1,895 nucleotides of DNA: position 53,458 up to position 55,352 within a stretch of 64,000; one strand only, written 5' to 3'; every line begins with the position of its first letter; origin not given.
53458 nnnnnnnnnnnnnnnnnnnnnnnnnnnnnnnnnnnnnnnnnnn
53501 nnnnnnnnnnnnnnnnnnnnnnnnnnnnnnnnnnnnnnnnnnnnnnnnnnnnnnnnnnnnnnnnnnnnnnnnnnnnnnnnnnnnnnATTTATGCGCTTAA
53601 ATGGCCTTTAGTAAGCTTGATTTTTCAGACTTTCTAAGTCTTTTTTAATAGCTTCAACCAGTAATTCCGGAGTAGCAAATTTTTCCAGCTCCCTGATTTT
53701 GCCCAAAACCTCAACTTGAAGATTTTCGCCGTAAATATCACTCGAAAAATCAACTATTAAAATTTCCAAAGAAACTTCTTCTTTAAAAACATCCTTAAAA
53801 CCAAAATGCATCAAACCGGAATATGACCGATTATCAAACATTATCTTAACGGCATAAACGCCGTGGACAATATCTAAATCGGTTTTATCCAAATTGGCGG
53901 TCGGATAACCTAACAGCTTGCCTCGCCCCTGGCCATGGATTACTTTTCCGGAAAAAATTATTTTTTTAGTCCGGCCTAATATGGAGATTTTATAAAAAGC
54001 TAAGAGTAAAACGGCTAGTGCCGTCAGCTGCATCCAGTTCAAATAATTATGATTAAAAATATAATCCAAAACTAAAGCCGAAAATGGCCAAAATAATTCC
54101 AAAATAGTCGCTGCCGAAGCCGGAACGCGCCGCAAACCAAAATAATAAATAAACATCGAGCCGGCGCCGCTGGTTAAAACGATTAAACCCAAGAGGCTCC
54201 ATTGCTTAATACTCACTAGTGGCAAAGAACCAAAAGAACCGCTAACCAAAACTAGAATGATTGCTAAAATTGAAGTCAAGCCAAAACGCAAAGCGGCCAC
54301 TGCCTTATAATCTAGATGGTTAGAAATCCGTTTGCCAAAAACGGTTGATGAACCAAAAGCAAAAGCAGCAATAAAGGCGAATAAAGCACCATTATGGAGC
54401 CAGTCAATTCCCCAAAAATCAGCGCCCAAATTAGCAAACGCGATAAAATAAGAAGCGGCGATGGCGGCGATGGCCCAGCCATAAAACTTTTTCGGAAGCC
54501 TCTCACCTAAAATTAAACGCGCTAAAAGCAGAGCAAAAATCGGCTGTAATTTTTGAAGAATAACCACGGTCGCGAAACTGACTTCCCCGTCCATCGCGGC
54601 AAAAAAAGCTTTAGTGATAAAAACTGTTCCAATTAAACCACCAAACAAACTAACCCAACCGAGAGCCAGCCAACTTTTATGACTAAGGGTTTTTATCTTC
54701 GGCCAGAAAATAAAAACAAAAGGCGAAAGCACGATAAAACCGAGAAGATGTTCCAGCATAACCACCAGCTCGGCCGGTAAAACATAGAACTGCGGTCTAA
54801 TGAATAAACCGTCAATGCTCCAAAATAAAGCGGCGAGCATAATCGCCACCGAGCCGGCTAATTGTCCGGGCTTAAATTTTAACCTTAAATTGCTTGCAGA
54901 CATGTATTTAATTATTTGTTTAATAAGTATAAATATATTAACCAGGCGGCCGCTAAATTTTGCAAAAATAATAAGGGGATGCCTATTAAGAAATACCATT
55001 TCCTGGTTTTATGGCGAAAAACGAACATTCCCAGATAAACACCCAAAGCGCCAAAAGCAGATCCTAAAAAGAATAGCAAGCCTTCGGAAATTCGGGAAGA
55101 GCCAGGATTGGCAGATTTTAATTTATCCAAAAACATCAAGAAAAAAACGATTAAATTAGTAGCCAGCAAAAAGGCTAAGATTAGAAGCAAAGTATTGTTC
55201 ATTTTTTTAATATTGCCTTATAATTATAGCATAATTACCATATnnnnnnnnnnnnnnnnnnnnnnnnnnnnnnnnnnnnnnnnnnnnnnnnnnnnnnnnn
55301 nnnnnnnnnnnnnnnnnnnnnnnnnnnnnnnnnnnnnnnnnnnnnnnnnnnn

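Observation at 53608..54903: Transporter::kinase fusion: EamA/DMT permease fused to a stand-alone riboflavin kinase domain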

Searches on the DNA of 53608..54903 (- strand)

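Call 39: search_rna_families(sources=[L030, L032, L033, L034, L001, L003], threshold=gathering)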
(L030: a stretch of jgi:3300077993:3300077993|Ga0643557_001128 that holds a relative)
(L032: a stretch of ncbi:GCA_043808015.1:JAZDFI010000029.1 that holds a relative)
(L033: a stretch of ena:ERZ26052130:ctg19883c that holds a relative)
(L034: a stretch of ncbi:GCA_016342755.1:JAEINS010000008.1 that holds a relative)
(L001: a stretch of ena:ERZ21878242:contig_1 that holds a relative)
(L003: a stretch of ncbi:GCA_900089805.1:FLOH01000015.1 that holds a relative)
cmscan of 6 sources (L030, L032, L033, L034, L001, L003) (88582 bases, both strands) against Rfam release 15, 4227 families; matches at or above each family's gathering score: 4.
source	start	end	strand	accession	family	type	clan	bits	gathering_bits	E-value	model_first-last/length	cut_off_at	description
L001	20831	21293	+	RF02541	LSU_rRNA_bacteria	Gene; rRNA;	CL00112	246.3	50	8e-77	1-390/2925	3'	Bacterial large subunit ribosomal RNA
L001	3752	4138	+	RF00023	tmRNA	Gene;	CL00001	159.8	47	5.4e-63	1-374/374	no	transfer-messenger RNA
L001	4153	4236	+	RF00005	tRNA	Gene; tRNA;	CL00001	61.9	29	7.2e-11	1-71/71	no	tRNA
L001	4268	4339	+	RF00005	tRNA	Gene; tRNA;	CL00001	56.9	29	1.7e-09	1-71/71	no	tRNA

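Call 74: search_rna_families(sources=[L040, L013, L015, L018, L021, L026, L024, L037], threshold=gathering)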
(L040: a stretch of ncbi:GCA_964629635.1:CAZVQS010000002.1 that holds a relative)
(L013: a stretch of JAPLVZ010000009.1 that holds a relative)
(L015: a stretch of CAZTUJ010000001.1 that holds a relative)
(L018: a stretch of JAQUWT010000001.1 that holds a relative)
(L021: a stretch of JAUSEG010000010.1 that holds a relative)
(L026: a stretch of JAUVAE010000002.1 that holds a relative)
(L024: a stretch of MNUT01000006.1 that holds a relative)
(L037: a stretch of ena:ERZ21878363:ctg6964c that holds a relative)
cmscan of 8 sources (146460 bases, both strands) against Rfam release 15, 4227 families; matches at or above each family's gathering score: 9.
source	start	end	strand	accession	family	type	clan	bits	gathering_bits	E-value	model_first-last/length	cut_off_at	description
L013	20173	21290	+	RF02541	LSU_rRNA_bacteria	Gene; rRNA;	CL00112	727.9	50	4e-236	1-1042/2925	3'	Bacterial large subunit ribosomal RNA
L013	1713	2099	+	RF00023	tmRNA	Gene;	CL00001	132.1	47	4.3e-51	1-374/374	no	transfer-messenger RNA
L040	7823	7940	+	RF00050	FMN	Cis-reg; riboswitch;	-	68.2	66.2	6e-13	1-138/138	no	FMN riboswitch aptamer (RFN element)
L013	2206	2277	+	RF00005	tRNA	Gene; tRNA;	CL00001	64.4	29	2.5e-11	1-71/71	no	tRNA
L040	307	379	+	RF00005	tRNA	Gene; tRNA;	CL00001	63.5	29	4.3e-11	1-71/71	no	tRNA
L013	2111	2192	+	RF00005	tRNA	Gene; tRNA;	CL00001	60.9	29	2.3e-10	1-71/71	no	tRNA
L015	274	344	+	RF00005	tRNA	Gene; tRNA;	CL00001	58.4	29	1.1e-09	1-71/71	no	tRNA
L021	18488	18574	-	RF00005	tRNA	Gene; tRNA;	CL00001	56.2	29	4.6e-09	1-71/71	no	tRNA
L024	2505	2575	+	RF00005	tRNA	Gene; tRNA;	CL00001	53.4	29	2.7e-08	1-71/71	no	tRNA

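Call 75: search_rna_families(source=L040, start=7400, end=8100, threshold=gathering, show_alignments=1)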
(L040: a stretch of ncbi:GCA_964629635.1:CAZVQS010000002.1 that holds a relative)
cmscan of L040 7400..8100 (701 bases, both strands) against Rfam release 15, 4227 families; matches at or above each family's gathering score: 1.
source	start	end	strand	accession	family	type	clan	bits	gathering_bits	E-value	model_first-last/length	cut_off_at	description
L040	7823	7940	+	RF00050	FMN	Cis-reg; riboswitch;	-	68.2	66.2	2.9e-15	1-138/138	no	FMN riboswitch aptamer (RFN element)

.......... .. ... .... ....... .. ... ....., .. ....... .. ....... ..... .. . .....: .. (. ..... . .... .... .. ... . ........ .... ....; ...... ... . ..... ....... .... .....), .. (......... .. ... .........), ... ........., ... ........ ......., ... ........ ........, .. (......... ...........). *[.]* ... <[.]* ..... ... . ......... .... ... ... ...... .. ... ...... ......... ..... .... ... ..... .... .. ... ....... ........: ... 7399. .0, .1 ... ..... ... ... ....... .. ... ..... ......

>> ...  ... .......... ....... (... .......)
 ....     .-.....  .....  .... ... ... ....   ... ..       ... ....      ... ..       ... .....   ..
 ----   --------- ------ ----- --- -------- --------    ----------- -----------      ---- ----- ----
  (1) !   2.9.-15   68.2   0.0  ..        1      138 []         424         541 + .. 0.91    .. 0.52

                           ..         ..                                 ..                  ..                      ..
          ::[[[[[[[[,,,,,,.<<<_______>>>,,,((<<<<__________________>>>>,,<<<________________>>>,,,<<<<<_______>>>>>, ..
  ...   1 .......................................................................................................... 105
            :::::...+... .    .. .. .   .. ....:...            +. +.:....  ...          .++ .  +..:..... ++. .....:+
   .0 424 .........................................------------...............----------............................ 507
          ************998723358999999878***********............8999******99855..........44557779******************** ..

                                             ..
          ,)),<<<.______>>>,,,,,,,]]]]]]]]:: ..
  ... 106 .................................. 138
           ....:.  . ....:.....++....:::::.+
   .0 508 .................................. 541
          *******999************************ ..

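Call 82: search_rna_families(sources=[L084, L080, L115, L052, L109, L048, L042, L049, L047, L096, L112, L046, L075, L071, L086, L090, L056, L041, L043, L045], threshold=gathering)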
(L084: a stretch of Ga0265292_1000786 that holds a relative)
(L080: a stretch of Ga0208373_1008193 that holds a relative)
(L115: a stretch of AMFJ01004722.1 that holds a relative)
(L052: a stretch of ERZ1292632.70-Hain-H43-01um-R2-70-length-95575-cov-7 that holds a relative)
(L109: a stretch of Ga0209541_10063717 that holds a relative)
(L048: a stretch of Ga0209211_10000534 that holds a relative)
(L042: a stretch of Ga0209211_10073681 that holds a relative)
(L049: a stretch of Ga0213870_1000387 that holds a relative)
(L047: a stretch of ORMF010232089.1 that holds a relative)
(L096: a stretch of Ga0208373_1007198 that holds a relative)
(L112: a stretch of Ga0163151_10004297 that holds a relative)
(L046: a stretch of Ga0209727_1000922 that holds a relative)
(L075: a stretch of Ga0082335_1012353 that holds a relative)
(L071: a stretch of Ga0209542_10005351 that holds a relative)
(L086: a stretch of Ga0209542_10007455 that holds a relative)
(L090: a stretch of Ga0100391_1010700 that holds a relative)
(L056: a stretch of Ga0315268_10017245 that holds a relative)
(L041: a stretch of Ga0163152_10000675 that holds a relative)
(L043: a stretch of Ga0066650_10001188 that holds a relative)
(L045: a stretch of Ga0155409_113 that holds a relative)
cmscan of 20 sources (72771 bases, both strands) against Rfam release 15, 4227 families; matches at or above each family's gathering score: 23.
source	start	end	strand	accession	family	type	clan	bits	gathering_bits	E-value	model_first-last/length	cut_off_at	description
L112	1294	1413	+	RF00050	FMN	Cis-reg; riboswitch;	-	101.1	66.2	3.2e-22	1-138/138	no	FMN riboswitch aptamer (RFN element)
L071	1352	1478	+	RF00050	FMN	Cis-reg; riboswitch;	-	100.5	66.2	4.6e-22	1-138/138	no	FMN riboswitch aptamer (RFN element)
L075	555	678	+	RF00050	FMN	Cis-reg; riboswitch;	-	98.7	66.2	1.4e-21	1-138/138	no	FMN riboswitch aptamer (RFN element)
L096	1300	1437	+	RF00050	FMN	Cis-reg; riboswitch;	-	86.8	66.2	2.5e-18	1-138/138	no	FMN riboswitch aptamer (RFN element)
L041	1248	1409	+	RF00050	FMN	Cis-reg; riboswitch;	-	85.9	66.2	4.4e-18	1-138/138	no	FMN riboswitch aptamer (RFN element)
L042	688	827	+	RF00050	FMN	Cis-reg; riboswitch;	-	84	66.2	1.4e-17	1-138/138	no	FMN riboswitch aptamer (RFN element)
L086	1269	1388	+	RF00050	FMN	Cis-reg; riboswitch;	-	82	66.2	5e-17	1-138/138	no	FMN riboswitch aptamer (RFN element)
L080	1314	1438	+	RF00050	FMN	Cis-reg; riboswitch;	-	79.4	66.2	2.5e-16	1-138/138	no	FMN riboswitch aptamer (RFN element)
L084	1270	1394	+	RF00050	FMN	Cis-reg; riboswitch;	-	77.9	66.2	6.6e-16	1-138/138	no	FMN riboswitch aptamer (RFN element)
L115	699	825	+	RF00050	FMN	Cis-reg; riboswitch;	-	76.4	66.2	1.6e-15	1-138/138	no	FMN riboswitch aptamer (RFN element)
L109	681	806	+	RF00050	FMN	Cis-reg; riboswitch;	-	74.5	66.2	5.5e-15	1-138/138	no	FMN riboswitch aptamer (RFN element)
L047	1328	1481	+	RF00050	FMN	Cis-reg; riboswitch;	-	74.4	66.2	5.8e-15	1-138/138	no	FMN riboswitch aptamer (RFN element)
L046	1312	1463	+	RF00050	FMN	Cis-reg; riboswitch;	-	73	66.2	1.4e-14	1-138/138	no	FMN riboswitch aptamer (RFN element)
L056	1261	1419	+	RF00050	FMN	Cis-reg; riboswitch;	-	72.7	66.2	1.8e-14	1-138/138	no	FMN riboswitch aptamer (RFN element)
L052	1359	1478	+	RF00050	FMN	Cis-reg; riboswitch;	-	72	66.2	2.6e-14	1-138/138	no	FMN riboswitch aptamer (RFN element)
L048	100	171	+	RF00005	tRNA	Gene; tRNA;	CL00001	70.9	29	2e-13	1-71/71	no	tRNA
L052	2454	2528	+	RF00005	tRNA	Gene; tRNA;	CL00001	68.9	29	7.3e-13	1-71/71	no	tRNA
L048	1296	1452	+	RF00050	FMN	Cis-reg; riboswitch;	-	68.3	66.2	2.7e-13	1-138/138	no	FMN riboswitch aptamer (RFN element)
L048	2796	2866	+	RF00005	tRNA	Gene; tRNA;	CL00001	66.8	29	2.7e-12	1-71/71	no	tRNA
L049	1997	2068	+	RF00005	tRNA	Gene; tRNA;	CL00001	66.7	29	2.9e-12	1-71/71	no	tRNA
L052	3651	3723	+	RF00005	tRNA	Gene; tRNA;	CL00001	65.8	29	5e-12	1-71/71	no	tRNA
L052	3031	3103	+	RF00005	tRNA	Gene; tRNA;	CL00001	55.9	29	2.7e-09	1-71/71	no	tRNA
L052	863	946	+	RF00005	tRNA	Gene; tRNA;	CL00001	54.5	29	6.4e-09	1-71/71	no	tRNA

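Call 83: search_rna_families(sources=[L044, L050, L051, L053, L054, L055, L057, L058, L059, L060, L061, L062, L063, L064, L065, L066, L067, L068, L069, L070], threshold=gathering)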
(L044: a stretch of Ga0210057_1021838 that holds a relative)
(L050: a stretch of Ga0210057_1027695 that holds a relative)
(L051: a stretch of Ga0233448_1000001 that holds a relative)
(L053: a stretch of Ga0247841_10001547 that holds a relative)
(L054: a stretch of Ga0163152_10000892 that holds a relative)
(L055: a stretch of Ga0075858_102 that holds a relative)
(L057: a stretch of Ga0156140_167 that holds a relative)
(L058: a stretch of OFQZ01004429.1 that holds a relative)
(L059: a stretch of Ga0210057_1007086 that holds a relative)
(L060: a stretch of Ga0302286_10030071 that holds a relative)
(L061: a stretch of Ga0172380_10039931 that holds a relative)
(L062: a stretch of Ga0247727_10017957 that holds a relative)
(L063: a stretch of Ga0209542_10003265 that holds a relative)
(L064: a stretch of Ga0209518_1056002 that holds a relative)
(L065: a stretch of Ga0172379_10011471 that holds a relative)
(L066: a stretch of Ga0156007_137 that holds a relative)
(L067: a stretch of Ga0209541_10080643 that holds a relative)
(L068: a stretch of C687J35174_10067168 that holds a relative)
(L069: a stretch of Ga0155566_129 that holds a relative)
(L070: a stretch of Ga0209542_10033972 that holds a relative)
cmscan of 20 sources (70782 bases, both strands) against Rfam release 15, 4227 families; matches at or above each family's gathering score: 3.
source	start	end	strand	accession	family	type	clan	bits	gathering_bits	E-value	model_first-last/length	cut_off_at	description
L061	3022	3095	+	RF00005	tRNA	Gene; tRNA;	CL00001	74.7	29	1.8e-14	1-71/71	no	tRNA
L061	1441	1514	+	RF00005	tRNA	Gene; tRNA;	CL00001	73.3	29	4.4e-14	1-71/71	no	tRNA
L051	836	909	+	RF00005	tRNA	Gene; tRNA;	CL00001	72.2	29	8.6e-14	1-71/71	no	tRNA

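Call 84: search_rna_families(sources=[L072, L073, L074, L076, L077, L078, L079, L081, L082, L083, L085, L087, L088, L089, L091, L092, L093, L094, L095, L097], threshold=gathering)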
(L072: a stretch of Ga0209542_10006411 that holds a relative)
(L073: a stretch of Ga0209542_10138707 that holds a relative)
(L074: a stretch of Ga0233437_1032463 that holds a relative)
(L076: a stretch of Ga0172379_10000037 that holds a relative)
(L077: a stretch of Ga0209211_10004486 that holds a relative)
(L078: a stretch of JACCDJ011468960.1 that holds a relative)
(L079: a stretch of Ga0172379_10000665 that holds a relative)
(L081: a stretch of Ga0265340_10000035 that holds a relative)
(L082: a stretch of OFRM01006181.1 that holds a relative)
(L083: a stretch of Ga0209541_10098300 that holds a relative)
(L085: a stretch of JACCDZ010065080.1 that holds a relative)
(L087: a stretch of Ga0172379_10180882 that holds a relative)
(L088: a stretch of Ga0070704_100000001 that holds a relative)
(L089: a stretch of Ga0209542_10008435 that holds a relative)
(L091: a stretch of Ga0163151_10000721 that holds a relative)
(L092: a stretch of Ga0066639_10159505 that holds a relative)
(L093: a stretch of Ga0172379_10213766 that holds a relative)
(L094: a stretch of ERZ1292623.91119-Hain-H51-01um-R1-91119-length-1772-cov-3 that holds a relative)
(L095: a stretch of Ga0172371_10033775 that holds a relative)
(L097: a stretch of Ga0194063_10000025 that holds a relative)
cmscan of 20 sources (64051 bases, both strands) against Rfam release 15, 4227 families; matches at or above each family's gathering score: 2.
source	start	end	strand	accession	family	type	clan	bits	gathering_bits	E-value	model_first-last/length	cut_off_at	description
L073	60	131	-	RF00005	tRNA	Gene; tRNA;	CL00001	69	29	5.8e-13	1-71/71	no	tRNA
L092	1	57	+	RF00005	tRNA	Gene; tRNA;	CL00001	42.8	29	9.4e-06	17-71/71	5'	tRNA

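Call 85: search_rna_families(sources=[L098, L099, L100, L101, L102, L103, L104, L105, L106, L107, L108, L110, L111, L113, L114, L116, L117, L118, L119, L120], threshold=gathering)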
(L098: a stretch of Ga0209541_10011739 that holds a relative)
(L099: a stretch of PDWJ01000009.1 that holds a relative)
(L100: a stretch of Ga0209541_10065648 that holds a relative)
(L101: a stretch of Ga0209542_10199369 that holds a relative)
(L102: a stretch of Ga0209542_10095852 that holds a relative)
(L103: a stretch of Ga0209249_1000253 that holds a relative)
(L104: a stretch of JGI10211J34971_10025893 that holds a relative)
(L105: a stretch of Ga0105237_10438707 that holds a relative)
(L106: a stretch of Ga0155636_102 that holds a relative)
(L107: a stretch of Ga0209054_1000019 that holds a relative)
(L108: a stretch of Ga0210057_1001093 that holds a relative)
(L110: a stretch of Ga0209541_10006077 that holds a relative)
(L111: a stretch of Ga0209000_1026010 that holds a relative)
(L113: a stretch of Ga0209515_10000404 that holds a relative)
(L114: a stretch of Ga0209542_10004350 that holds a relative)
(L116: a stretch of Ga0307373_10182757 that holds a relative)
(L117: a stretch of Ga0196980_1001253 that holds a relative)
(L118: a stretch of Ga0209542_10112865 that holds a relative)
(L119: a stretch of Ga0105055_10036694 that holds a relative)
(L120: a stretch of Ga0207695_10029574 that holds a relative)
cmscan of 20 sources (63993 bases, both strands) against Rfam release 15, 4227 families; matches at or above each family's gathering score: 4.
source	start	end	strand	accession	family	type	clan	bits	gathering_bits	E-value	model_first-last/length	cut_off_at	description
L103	2800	2874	+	RF00005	tRNA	Gene; tRNA;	CL00001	74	29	2.4e-14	1-71/71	no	tRNA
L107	3184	3258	+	RF00005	tRNA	Gene; tRNA;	CL00001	74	29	2.4e-14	1-71/71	no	tRNA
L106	1116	1189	-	RF00005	tRNA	Gene; tRNA;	CL00001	66.8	29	2.3e-12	1-71/71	no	tRNA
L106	281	367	+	RF00005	tRNA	Gene; tRNA;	CL00001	60.1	29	1.6e-10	1-71/71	no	tRNA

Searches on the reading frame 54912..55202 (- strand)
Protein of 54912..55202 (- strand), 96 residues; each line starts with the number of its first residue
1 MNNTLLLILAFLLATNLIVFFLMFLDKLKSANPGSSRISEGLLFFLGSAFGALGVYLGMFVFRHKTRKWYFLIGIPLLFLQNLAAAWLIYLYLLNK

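Call 3: search_protein_families(library=pfam, proteins=[window:54912-55202:-], max_evalue=0.01)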
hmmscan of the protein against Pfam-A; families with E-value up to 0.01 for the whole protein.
window:54912-55202:- (96 aa): 1 family
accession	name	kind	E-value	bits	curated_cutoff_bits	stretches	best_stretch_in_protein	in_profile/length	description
PF06961.18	DUF1294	-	2.1e-18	66.7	25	1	16-71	1-55/55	Protein of unknown function (DUF1294)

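Call 4: search_protein_families(library=ncbifam, proteins=[window:54912-55202:-], max_evalue=0.01)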
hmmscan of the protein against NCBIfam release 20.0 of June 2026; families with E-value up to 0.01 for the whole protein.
window:54912-55202:- (96 aa): 0 families

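Call 60: search_protein_families(library=ncbifam, proteins=[window:54912-55202:-], max_evalue=0.001)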
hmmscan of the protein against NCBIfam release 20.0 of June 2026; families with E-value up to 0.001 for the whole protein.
window:54912-55202:- (96 aa): 0 families
